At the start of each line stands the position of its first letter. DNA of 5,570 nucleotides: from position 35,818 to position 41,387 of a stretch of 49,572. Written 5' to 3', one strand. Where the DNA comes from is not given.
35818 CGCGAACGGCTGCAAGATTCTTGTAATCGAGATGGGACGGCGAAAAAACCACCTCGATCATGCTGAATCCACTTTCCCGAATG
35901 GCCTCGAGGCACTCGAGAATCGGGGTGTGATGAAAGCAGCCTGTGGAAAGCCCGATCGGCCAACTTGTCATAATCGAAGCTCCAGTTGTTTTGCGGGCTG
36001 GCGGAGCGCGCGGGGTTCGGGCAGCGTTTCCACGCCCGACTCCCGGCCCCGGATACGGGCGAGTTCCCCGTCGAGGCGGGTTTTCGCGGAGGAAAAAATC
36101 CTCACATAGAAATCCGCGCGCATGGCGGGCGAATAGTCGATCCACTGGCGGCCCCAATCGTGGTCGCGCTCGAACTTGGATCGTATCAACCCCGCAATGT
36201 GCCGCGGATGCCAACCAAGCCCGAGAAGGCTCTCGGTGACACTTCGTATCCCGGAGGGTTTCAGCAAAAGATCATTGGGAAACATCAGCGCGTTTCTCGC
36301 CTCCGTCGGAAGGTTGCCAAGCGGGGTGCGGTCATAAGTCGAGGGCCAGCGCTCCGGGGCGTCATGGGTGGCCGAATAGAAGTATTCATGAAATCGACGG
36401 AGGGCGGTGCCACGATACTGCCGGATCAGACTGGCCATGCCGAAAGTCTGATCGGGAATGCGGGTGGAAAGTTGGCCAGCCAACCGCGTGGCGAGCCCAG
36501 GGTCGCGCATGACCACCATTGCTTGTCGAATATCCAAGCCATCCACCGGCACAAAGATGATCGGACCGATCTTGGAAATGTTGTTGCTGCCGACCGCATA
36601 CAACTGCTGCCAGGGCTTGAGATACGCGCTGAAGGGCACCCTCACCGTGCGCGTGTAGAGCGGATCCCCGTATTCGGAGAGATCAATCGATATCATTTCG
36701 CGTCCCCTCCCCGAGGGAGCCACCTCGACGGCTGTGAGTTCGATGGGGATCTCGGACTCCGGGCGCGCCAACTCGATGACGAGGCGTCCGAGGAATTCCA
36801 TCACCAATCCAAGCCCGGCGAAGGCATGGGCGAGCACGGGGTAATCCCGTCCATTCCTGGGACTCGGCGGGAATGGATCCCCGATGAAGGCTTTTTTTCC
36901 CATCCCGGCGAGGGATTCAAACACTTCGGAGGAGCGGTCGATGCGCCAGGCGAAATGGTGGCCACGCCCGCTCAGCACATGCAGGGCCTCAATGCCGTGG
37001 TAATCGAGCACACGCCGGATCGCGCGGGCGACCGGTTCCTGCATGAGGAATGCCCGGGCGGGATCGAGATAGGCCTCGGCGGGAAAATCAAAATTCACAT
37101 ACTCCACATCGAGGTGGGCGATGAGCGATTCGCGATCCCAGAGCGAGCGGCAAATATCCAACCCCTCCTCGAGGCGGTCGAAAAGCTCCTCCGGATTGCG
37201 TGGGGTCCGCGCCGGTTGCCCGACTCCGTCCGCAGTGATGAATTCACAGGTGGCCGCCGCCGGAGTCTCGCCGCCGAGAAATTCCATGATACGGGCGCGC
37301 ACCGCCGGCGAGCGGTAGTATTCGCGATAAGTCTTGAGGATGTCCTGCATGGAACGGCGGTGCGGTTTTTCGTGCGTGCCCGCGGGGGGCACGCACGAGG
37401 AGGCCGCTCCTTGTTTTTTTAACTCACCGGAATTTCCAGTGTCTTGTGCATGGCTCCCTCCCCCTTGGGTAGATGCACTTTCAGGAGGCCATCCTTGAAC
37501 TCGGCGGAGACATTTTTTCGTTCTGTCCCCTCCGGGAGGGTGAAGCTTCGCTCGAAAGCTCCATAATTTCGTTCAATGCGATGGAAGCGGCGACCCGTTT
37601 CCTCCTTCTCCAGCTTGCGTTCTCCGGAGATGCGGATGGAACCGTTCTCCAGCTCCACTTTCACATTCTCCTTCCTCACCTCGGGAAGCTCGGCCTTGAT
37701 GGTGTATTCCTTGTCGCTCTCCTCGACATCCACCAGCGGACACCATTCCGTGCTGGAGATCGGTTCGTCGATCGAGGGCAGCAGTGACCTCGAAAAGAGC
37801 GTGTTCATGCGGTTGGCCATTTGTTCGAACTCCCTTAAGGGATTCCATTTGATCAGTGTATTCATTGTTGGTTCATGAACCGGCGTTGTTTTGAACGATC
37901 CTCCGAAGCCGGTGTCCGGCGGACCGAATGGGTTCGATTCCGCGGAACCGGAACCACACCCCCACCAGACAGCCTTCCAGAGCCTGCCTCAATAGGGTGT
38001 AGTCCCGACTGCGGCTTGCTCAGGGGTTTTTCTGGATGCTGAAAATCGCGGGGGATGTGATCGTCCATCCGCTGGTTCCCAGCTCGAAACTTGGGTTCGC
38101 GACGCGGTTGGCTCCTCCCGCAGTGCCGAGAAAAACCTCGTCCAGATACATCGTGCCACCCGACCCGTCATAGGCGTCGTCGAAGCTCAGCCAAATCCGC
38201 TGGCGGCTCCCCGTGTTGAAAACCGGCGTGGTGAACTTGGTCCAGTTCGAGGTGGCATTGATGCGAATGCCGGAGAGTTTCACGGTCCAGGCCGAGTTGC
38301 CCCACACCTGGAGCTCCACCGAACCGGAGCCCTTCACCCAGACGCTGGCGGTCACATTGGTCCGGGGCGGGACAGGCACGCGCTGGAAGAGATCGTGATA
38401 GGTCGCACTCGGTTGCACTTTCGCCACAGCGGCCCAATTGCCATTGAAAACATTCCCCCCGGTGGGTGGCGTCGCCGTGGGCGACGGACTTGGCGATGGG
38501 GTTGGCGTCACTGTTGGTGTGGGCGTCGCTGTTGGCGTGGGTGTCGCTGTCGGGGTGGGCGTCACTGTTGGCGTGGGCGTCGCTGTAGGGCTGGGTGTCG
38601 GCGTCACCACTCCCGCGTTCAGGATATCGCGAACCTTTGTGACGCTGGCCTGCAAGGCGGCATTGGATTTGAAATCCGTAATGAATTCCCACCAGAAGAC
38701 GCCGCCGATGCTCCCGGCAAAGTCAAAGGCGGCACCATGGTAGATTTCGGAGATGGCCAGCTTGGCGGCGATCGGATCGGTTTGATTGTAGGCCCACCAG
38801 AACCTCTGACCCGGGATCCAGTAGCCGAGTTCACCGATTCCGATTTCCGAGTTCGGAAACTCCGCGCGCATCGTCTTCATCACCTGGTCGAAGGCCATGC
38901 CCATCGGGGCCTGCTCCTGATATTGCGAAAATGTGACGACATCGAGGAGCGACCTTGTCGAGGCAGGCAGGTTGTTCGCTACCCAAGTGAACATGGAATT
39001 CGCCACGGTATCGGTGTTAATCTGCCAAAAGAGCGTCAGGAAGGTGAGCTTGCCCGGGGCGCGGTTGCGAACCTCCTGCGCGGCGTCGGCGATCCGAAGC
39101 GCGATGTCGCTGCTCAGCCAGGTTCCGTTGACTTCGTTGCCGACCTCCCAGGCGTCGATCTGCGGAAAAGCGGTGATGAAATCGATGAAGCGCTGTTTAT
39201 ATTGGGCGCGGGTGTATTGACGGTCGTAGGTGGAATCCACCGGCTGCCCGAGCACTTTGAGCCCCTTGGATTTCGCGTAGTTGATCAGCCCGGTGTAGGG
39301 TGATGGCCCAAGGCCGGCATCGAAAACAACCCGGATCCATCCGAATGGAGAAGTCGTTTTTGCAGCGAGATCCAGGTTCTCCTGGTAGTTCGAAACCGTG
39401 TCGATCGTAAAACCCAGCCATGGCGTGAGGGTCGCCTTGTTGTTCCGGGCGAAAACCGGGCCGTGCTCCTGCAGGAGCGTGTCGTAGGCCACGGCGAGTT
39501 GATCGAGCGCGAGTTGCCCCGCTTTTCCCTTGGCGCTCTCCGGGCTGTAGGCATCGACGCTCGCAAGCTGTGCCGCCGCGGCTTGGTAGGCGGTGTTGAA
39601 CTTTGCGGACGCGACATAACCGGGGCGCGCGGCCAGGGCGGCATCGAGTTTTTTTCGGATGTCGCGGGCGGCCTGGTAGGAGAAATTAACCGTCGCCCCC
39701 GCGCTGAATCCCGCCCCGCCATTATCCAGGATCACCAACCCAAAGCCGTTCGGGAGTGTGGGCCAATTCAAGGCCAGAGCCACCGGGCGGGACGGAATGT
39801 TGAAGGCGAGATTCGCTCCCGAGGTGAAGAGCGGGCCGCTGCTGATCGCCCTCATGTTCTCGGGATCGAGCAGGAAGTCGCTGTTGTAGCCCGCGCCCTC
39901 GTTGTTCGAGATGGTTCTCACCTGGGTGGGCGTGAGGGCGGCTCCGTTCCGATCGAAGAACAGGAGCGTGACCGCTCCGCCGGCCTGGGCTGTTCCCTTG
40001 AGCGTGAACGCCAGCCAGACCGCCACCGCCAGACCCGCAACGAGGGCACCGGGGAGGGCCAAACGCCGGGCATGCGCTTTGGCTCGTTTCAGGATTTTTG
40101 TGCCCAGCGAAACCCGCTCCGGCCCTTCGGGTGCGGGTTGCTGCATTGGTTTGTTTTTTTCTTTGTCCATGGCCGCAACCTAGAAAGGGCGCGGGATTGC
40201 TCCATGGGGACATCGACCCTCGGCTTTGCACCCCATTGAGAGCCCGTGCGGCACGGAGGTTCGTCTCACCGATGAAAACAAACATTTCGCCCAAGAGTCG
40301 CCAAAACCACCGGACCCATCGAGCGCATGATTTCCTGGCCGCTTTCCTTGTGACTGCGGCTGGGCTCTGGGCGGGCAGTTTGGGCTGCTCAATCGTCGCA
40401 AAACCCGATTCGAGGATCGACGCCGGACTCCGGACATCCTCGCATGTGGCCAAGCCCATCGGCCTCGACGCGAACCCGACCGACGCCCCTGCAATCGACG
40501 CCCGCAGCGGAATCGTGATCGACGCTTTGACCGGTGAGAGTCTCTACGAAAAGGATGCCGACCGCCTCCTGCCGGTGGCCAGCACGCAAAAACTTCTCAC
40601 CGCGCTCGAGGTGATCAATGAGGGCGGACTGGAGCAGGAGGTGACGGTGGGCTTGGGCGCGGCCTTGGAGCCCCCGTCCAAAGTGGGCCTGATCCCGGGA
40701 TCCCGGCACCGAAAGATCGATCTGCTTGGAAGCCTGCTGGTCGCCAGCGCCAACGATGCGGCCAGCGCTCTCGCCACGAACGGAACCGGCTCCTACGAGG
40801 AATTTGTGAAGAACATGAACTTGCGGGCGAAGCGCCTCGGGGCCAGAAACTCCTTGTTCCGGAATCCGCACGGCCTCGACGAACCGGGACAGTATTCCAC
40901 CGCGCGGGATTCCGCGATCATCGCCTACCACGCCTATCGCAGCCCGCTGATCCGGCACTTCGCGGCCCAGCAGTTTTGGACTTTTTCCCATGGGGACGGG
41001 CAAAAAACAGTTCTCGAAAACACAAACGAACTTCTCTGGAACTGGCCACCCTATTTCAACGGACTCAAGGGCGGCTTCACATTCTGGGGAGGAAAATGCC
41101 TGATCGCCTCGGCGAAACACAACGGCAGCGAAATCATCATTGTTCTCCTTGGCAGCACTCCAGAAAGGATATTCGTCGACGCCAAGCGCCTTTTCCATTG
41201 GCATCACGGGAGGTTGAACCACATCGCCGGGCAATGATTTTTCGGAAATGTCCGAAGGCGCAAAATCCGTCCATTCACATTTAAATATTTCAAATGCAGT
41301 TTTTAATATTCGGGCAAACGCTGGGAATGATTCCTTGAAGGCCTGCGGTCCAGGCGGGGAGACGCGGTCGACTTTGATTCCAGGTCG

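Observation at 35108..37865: Heat-shock-linked three-gene operon: sHsp, a 474-aa protein with AEP primase-polymerase-like motifs, and an EndoIV-fold TIM barrel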

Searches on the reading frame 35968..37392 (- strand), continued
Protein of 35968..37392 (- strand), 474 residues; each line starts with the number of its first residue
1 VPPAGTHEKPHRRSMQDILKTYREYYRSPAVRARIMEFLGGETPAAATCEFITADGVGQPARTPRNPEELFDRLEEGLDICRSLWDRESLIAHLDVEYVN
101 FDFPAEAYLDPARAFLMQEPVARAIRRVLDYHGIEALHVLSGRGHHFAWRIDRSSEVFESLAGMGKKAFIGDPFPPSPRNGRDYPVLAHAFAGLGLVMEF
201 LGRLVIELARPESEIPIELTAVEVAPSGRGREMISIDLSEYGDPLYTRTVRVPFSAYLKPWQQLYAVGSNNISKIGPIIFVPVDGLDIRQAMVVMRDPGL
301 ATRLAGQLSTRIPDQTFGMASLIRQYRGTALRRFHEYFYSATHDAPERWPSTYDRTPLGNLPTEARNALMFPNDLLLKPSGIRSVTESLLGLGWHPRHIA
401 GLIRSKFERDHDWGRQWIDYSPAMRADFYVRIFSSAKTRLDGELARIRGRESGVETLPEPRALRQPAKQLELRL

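Call 55: predict_structure(protein=P0127)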
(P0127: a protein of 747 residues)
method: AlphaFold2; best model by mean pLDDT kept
length: 747 residues; sequences in the alignment: 1
mean_pLDDT: 37.1   pTM: 0.24
mean pLDDT of the five models: 37.1, 29.1, 26.8, 25.4, 24.0
residues with pLDDT >= 90: 0; 70-90: 0; 50-70: 26; < 50: 721
segments of 3 or more residues with pLDDT < 50: 1-485, 491-518, 523-557, 562-670, 672-691, 702-704, 706-708, 721-747
pLDDT, mean of each block of 10 residues (from residue 1): 34 33 30 27 28 39 36 30 29 31 36 32 37 40 38 41 36 41 40 33 30 29 34 34 29 27 29 32 32 30 30 26 27 31 35 32 37 35 34 27 34 34 35 40 37 41 41 41 49 43 35 48 42 37 41 48 44 37 40 44 44 42 43 38 39 44 46 45 40 51 49 51 48 38 36
secondary structure, 60 per line:
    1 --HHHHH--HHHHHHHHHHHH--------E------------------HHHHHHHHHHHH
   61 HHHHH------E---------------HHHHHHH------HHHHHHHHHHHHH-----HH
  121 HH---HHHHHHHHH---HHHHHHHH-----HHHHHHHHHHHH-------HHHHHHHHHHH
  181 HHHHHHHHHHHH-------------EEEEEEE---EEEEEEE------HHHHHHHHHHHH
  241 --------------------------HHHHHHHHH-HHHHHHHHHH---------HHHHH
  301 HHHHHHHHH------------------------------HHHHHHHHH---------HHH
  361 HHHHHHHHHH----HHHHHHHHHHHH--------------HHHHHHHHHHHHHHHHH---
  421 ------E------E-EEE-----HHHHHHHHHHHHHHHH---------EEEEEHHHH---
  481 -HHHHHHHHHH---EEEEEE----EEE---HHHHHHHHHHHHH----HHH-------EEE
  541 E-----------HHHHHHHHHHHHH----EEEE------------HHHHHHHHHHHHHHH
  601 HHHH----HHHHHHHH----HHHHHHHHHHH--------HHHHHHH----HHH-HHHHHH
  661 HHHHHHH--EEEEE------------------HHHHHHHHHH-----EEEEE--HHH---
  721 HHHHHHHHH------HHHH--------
elements in order (helices of 4 or more, strands of 3 or more residues): H3-7 H10-21 H49-65 H88-94 H101-113 H119-122 H126-134 H138-145 H151-162 H170-192 E206-212 E216-222 H229-240 H267-275 H277-286 H296-309 H340-348 H358-370 H375-386 H401-417 E436-438 H444-459 E469-473 H474-477 H482-491 E495-500 E505-507 H511-523 E538-541 H553-565 E570-573 H586-604 H609-616 H621-631 H640-646 H655-667 E670-674 H693-702 E708-712 H721-729 H736-739

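Call 60: search_protein_families(library=pfam, alignment_id=A3, max_evalue=1)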
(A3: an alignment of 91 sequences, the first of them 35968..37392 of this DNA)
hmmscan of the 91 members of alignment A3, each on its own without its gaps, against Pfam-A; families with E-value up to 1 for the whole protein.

A. member 1, window:35968-37392:- (474 aa): 0 families

B. families by the number of members that match (of 91 scanned): 17 families
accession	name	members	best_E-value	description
PF01261.30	AP_endonuc_2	2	8.3e-36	Xylose isomerase-like TIM barrel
PF00571.33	CBS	1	3.5e-23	CBS domain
PF06056.18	Terminase_5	1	0.016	Putative ATPase subunit of terminase (gpP-like)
PF04104.19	DNA_primase_lrg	1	0.029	Eukaryotic and archaeal DNA primase, large subunit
PF17285.8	PRMT5_TIM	1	0.03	PRMT5 TIM barrel domain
PF08027.17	Albumin_I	1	0.044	Albumin I chain b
PF15567.11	Imm35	1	0.086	Immunity protein 35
PF22448.1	RepB_primase_C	1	0.12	RepB DNA-primase C-terminal helical domain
PF02060.20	ISK_Channel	1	0.12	Slow voltage-gated potassium channel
PF11609.13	DUF3248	1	0.12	Protein of unknown function (DUF3248)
PF20017.4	VMAP-M15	1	0.15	vWA-MoxR associated protein middle region (VMAP-M) 15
PF08975.16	2H-phosphodiest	1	0.16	Domain of unknown function (DUF1868)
PF21094.3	Nup188_SH3-like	1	0.17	Nup188 SH3-like domain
PF25005.1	PSF2_N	1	0.18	PSF2 N-terminal domain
PF07788.17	PDDEXK_10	1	0.19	PD-(D/E)XK nuclease superfamily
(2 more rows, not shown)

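Call 69: search_dna_similar(query=window:35968-37392:-, collection=plasmids, mode=protein, max_evalue=0.001, max_rows=10)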
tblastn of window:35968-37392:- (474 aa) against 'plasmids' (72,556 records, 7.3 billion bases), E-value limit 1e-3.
No match.

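Call 70: search_dna_similar(query=window:35968-37392:-, collection=phages, mode=protein, max_evalue=0.001, max_rows=10)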
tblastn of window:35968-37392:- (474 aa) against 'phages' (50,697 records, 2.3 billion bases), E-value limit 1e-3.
No match.

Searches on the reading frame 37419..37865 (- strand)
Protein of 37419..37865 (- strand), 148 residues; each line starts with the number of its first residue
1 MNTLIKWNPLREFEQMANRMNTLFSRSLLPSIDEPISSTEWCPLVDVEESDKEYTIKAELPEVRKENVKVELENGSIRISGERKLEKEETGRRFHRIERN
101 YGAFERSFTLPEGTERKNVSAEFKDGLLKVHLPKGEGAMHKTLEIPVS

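Call 3: search_protein_families(library=pfam, proteins=[window:37419-37865:-], max_evalue=1)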
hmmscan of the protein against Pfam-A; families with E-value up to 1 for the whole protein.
window:37419-37865:- (148 aa): 6 families
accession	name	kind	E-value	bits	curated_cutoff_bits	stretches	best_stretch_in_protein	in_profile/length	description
PF00011.27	HSP20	-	6.6e-24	84.4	20.8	1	47-147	2-101/102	Hsp20/alpha crystallin family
PF17886.7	ArsA_HSP20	-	1e-07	31.8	22.5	1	51-131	1-62/63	HSP20-like domain found in ArsA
PF04969.22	CS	-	0.00046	21.5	21.3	1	49-84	7-44/78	CS domain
PF18046.7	FKBP26_C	-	0.054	14.1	27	0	53-80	6-33/72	FKBP26_C-terminal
PF10988.14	DUF2807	-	0.18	12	24.2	0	45-89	13-56/181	Putative auto-transporter adhesin, head GIN domain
PF19070.5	DUF5766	-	0.2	12.3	27.4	1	32-80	6-50/77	Family of unknown function (DUF5766)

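Call 4: search_protein_families(library=ncbifam, proteins=[window:37419-37865:-], max_evalue=1)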
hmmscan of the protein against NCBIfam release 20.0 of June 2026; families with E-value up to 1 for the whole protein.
window:37419-37865:- (148 aa): 4 families
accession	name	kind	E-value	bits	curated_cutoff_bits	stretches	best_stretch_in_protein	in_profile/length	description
NF042420.1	Hsp18_Clos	equivalog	5.8e-24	84.8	195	1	17-145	21-144/147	heat shock protein Hsp18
NF041799.1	Hsp14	equivalog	2.7e-14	53.1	100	1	40-137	16-111/118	archaeal heat shock protein Hsp14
NF041800.1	Hsp20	equivalog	2.8e-14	53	140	1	35-144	66-158/162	archaeal heat shock protein Hsp20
NF008618.0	PRK11597.1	equivalog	1.3e-06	28.4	207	1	39-134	30-121/142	small heat shock chaperone IbpB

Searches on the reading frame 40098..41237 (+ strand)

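Call 78: search_protein_families(library=pfam, proteins=[window:40098-41237:+], max_evalue=0.001)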
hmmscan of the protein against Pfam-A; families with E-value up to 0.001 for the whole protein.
window:40098-41237:+ (379 aa): 2 families
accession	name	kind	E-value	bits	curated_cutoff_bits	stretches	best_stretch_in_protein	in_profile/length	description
PF00768.25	Peptidase_S11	-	4.5e-49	167.5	27.6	1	128-353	5-237/239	D-alanyl-D-alanine carboxypeptidase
PF02113.21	Peptidase_S13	-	2.8e-05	23.5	22.8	1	123-171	5-54/444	D-Ala-D-Ala carboxypeptidase 3 (S13) family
